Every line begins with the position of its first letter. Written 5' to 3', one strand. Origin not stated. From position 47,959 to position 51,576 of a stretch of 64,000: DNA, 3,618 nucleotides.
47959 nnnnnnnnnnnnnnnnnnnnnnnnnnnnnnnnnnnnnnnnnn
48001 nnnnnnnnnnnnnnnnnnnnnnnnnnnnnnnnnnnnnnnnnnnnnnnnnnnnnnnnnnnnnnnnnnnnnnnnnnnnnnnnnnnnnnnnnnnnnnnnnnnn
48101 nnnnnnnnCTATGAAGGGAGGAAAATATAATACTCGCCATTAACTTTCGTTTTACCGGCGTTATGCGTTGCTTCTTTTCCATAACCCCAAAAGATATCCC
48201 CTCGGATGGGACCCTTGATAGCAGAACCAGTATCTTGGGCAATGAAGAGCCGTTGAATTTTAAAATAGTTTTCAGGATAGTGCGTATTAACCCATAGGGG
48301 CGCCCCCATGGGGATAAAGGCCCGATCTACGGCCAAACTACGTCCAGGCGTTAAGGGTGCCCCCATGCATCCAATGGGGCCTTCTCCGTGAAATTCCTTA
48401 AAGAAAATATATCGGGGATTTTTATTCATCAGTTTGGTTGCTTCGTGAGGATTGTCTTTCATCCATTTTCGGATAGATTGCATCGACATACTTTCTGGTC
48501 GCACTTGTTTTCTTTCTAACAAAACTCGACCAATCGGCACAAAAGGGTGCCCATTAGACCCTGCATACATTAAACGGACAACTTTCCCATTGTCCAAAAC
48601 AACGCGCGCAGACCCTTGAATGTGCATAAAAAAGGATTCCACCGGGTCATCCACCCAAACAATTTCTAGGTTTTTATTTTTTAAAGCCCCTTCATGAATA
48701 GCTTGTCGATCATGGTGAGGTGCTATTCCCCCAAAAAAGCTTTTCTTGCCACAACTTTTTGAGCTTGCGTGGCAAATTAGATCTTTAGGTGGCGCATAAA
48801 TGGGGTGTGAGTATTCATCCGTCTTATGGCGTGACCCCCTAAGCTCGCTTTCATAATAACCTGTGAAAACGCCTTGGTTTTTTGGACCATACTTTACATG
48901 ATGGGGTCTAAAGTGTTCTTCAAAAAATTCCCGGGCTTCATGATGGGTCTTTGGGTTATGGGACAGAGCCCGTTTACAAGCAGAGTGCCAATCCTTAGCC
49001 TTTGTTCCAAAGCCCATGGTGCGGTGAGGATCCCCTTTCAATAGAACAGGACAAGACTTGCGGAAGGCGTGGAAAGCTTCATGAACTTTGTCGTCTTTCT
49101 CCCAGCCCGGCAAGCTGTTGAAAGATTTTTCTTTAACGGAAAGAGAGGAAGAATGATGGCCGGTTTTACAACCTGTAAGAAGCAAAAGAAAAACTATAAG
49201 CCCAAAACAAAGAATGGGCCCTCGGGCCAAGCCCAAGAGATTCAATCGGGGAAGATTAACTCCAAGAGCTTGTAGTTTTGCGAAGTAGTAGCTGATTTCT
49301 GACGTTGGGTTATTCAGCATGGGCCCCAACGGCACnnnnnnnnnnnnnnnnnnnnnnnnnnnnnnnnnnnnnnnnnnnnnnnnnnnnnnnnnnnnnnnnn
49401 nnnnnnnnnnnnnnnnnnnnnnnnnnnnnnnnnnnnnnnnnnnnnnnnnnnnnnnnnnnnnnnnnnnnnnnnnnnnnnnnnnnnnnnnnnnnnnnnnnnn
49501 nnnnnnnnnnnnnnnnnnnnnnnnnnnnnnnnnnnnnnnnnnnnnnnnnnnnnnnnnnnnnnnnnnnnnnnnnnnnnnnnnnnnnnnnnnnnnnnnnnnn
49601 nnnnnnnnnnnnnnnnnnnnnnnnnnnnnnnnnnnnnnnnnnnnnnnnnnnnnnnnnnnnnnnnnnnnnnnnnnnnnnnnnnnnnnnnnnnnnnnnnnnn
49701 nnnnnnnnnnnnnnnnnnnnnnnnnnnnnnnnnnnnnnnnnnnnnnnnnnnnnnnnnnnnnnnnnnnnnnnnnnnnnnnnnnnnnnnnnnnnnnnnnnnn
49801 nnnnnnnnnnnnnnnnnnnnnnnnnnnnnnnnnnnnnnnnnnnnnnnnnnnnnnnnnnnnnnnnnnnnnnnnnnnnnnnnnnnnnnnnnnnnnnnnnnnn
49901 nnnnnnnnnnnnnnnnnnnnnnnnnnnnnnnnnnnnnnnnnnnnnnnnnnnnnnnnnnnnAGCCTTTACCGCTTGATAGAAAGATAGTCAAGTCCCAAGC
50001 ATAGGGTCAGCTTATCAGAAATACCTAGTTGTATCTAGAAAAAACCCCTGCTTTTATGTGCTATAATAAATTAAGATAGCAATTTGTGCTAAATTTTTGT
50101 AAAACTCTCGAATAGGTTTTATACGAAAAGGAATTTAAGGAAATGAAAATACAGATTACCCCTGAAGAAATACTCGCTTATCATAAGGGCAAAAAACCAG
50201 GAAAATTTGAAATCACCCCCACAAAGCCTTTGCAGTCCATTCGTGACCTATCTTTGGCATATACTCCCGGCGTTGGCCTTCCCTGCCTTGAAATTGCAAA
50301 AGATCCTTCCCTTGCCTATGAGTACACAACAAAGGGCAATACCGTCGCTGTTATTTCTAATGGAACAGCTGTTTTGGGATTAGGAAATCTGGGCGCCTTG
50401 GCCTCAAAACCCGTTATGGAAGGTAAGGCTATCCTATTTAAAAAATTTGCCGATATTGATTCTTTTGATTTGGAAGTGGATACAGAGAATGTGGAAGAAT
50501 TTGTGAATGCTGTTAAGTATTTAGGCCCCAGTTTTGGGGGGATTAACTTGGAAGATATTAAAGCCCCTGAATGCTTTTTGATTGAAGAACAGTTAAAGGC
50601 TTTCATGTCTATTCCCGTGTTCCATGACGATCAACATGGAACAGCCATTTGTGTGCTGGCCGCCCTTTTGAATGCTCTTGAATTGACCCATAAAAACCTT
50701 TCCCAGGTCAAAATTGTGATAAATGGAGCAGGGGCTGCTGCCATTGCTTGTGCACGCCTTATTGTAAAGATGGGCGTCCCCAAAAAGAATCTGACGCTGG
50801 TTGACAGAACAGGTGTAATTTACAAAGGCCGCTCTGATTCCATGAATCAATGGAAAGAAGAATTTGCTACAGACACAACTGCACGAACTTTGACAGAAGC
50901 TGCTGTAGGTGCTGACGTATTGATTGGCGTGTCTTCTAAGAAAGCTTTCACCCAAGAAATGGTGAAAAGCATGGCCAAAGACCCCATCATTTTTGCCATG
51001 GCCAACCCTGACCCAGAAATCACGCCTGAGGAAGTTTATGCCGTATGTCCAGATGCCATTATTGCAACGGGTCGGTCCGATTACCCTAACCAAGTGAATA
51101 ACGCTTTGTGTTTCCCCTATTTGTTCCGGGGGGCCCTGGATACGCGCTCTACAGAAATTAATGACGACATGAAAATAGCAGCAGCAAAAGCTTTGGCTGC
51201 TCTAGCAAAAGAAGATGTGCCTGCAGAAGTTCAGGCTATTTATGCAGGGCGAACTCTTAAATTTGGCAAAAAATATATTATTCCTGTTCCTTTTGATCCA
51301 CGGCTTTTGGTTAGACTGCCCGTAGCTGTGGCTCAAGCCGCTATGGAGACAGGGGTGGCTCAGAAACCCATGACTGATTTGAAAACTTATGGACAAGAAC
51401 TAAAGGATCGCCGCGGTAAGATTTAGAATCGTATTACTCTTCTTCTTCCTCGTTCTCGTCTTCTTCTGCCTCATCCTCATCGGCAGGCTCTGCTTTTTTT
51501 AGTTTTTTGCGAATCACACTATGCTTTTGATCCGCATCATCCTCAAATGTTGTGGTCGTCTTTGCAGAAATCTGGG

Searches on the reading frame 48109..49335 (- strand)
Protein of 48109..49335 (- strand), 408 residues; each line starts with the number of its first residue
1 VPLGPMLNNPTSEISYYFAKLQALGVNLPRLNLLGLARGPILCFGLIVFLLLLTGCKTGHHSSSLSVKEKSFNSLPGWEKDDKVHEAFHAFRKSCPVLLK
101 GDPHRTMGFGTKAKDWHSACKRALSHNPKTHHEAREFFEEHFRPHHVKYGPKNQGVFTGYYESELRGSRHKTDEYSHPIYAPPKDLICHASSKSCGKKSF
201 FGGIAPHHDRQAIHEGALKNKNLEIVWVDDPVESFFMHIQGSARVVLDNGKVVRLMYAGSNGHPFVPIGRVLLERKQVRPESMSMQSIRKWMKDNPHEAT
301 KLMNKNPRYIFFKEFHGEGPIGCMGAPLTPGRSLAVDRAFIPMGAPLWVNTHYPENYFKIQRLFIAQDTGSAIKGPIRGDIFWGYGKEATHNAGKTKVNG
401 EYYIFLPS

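Call 60: search_protein_families(library=pfam, proteins=[window:48109-49335:-], max_evalue=0.001)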
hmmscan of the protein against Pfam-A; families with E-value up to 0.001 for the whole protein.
window:48109-49335:- (408 aa): 2 families
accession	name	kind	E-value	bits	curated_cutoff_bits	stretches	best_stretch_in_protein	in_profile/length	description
PF03562.22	MltA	-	1.6e-55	188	24.3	1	157-313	2-163/163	MltA specific insert domain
PF06725.17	3D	-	2.2e-22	79.5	23.8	1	332-405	1-71/72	3D domain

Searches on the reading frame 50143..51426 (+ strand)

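Call 60: search_protein_families(library=pfam, proteins=[window:50143-51426:+], max_evalue=0.001)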
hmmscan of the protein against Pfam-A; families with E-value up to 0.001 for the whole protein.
window:50143-51426:+ (427 aa): 2 families
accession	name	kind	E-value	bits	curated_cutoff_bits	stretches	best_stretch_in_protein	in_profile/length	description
PF00390.24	malic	-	1.4e-29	103.6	23.1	1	20-152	2-182/182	Malic enzyme, N-terminal domain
PF03949.21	Malic_M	-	2.4e-29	102.9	23.5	1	166-362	3-232/258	Malic enzyme, NAD binding domain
